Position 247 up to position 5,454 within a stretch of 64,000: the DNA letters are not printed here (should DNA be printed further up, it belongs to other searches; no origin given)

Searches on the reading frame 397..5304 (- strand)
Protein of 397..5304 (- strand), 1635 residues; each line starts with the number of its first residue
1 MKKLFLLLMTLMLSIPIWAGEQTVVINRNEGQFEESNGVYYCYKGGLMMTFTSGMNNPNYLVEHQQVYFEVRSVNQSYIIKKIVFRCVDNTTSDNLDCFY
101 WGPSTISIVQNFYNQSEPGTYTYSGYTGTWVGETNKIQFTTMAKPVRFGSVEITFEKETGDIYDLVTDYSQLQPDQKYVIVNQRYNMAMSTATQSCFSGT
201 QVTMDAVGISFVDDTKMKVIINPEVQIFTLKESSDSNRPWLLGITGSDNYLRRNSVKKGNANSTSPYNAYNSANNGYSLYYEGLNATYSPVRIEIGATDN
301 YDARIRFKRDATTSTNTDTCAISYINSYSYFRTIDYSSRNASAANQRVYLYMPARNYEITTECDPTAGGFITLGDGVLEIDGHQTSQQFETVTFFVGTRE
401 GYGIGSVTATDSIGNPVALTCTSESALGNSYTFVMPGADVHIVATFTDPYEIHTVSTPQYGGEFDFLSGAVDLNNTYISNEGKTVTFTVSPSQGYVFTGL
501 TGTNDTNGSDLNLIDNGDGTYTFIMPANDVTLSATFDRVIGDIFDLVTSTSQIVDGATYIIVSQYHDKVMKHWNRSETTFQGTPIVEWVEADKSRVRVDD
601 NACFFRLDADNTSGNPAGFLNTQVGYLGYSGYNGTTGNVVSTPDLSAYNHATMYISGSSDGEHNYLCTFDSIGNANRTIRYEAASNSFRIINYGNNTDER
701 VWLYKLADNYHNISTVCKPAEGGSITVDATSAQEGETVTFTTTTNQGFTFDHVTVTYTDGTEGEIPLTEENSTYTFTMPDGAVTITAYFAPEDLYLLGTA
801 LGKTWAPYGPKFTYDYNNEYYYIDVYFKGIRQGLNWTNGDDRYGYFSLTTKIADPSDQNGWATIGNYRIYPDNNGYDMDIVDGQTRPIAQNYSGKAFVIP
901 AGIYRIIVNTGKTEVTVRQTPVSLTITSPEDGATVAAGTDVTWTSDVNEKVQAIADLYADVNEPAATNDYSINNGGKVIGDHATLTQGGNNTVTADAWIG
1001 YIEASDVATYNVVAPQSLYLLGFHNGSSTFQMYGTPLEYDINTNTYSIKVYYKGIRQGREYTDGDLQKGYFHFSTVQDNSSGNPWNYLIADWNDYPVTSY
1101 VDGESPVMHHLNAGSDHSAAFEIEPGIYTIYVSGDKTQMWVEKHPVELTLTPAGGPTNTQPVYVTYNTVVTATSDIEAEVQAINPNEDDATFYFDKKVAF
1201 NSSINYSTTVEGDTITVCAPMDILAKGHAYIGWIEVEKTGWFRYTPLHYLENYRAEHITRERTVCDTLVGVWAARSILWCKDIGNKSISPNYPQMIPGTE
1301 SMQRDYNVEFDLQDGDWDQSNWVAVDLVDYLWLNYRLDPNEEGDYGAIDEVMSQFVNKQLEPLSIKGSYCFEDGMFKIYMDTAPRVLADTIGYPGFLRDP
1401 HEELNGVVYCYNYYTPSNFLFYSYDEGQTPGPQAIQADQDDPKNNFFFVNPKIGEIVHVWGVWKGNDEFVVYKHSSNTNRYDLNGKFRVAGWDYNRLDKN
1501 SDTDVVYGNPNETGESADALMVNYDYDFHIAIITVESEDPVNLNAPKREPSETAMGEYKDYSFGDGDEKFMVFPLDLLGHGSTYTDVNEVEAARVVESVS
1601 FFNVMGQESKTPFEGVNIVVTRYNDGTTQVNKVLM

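Call 6: search_protein_families(library=pfam, proteins=[window:397-5304:-], max_evalue=0.01)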
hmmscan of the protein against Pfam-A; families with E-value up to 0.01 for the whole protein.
window:397-5304:- (1635 aa): 1 family
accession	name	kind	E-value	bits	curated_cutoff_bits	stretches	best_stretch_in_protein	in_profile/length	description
PF18998.6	Flg_new_2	-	1.6e-17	63.7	23.6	2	717-791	5-71/73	Divergent InlB B-repeat domain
